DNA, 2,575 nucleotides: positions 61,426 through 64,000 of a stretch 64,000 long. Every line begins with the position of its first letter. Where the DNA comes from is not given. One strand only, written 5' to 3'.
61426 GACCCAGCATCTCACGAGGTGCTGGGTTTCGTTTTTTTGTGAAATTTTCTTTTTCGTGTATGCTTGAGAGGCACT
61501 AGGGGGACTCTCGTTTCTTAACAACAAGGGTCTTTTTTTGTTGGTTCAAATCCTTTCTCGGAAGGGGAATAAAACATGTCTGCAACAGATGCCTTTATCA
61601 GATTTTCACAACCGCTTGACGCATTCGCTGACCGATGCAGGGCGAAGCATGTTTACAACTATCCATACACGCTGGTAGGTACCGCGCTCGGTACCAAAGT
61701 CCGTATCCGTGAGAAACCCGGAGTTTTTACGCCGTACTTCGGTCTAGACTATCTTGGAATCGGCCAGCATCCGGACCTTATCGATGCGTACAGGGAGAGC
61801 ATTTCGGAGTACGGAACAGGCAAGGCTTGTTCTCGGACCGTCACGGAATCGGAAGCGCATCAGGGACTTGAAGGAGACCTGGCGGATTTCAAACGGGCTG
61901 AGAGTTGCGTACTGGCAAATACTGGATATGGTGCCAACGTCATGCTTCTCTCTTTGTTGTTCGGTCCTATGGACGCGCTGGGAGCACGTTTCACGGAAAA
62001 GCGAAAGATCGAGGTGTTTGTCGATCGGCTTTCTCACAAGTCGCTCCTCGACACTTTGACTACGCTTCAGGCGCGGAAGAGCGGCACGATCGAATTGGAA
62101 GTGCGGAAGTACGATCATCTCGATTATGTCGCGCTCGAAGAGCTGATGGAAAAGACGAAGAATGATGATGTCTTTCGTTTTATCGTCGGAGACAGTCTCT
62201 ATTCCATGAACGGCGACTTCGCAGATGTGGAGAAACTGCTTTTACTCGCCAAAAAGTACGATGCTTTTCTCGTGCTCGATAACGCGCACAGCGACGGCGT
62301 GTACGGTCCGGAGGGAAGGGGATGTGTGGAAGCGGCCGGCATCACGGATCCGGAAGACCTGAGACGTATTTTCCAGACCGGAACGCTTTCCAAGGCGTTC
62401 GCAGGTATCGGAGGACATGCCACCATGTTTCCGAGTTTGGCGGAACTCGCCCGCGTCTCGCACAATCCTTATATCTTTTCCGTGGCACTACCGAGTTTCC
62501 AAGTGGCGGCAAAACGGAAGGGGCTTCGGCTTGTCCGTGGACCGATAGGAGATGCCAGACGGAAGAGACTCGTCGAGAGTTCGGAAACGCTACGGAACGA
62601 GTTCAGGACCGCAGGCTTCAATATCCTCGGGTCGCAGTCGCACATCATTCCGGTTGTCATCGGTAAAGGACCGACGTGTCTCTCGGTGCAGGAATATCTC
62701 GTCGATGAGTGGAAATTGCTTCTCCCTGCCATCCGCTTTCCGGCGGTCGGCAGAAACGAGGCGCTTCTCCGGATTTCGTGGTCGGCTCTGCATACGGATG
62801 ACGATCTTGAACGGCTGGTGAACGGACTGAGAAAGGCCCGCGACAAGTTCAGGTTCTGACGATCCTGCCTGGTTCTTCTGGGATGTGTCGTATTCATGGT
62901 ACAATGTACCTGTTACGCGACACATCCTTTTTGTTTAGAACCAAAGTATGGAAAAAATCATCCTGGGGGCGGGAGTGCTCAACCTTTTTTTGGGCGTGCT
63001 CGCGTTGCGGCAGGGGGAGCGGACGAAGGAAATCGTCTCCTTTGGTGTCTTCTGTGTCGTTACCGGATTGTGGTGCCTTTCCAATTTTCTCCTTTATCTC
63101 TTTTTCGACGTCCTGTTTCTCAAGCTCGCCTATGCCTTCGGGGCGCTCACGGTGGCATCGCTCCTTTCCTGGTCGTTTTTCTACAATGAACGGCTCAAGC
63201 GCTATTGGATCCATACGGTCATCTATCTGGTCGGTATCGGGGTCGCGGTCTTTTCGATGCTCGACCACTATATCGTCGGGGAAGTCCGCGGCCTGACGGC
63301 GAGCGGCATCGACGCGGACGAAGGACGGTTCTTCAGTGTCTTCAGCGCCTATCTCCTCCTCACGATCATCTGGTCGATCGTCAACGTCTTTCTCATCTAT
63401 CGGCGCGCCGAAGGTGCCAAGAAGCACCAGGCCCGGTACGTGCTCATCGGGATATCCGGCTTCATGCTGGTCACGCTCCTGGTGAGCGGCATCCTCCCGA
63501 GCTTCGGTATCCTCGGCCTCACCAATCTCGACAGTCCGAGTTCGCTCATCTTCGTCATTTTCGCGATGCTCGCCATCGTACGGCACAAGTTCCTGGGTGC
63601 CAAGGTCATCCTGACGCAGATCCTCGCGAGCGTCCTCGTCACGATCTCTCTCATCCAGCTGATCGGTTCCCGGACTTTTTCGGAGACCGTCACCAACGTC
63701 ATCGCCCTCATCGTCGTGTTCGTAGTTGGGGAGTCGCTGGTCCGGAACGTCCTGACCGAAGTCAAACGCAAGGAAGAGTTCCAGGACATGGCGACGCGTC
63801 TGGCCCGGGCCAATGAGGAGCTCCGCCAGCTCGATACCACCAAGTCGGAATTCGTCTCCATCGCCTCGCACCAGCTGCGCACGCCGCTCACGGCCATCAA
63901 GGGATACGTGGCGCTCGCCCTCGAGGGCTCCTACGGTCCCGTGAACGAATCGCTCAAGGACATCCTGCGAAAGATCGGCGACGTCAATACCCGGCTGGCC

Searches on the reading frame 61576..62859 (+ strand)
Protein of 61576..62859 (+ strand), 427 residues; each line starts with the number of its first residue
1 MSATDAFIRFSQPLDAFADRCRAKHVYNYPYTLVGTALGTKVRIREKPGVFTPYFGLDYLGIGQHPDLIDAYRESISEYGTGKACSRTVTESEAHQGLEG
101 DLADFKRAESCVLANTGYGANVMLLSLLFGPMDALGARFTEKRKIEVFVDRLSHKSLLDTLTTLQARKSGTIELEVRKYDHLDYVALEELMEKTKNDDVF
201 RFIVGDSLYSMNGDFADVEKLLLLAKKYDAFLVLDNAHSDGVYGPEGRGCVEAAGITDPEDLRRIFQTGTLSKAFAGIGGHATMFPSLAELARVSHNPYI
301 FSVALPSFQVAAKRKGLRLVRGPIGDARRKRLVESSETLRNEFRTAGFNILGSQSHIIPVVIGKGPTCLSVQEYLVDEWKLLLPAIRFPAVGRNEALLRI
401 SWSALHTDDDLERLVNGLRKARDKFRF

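Call 56: find_encoding_contigs(protein=window:61576-62859:+, flank=10000, max_places=5)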
Protein window:61576-62859:+ (427 aa): 5 contigs read that carry it; 5 places shown.
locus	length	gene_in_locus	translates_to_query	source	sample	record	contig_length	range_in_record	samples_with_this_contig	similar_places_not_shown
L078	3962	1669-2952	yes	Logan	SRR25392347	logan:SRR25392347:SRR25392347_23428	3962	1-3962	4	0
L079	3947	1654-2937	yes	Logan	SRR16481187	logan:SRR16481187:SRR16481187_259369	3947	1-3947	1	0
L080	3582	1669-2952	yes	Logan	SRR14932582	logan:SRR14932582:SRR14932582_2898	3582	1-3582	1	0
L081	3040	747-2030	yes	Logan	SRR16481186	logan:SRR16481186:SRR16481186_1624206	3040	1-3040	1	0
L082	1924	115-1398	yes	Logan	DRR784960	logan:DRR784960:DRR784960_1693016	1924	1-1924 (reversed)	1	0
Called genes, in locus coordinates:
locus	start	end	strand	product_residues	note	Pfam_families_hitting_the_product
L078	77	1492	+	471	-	-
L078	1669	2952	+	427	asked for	PF00155:Aminotran_1_2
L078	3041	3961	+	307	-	?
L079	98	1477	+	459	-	-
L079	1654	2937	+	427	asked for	PF00155:Aminotran_1_2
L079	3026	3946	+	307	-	?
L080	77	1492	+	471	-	-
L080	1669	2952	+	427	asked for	PF00155:Aminotran_1_2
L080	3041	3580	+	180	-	?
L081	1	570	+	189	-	?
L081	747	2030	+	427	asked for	PF00155:Aminotran_1_2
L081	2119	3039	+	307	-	?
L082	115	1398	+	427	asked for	PF00155:Aminotran_1_2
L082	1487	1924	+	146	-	?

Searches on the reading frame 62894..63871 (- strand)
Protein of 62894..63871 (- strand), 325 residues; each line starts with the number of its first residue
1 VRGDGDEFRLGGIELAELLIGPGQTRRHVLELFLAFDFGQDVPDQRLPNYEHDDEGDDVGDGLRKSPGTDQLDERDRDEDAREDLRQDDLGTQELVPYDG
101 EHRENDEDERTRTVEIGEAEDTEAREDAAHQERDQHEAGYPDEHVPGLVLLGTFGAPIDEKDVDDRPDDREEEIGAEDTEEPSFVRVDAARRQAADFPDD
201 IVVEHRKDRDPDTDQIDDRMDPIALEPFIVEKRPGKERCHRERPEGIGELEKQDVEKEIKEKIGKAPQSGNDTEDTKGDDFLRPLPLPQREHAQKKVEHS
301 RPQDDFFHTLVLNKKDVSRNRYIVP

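Call 55: find_encoding_contigs(protein=window:62894-63871:-, flank=10000, max_places=5)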
Protein window:62894-63871:- (325 aa): no gene with exactly this product is on record in the collection.
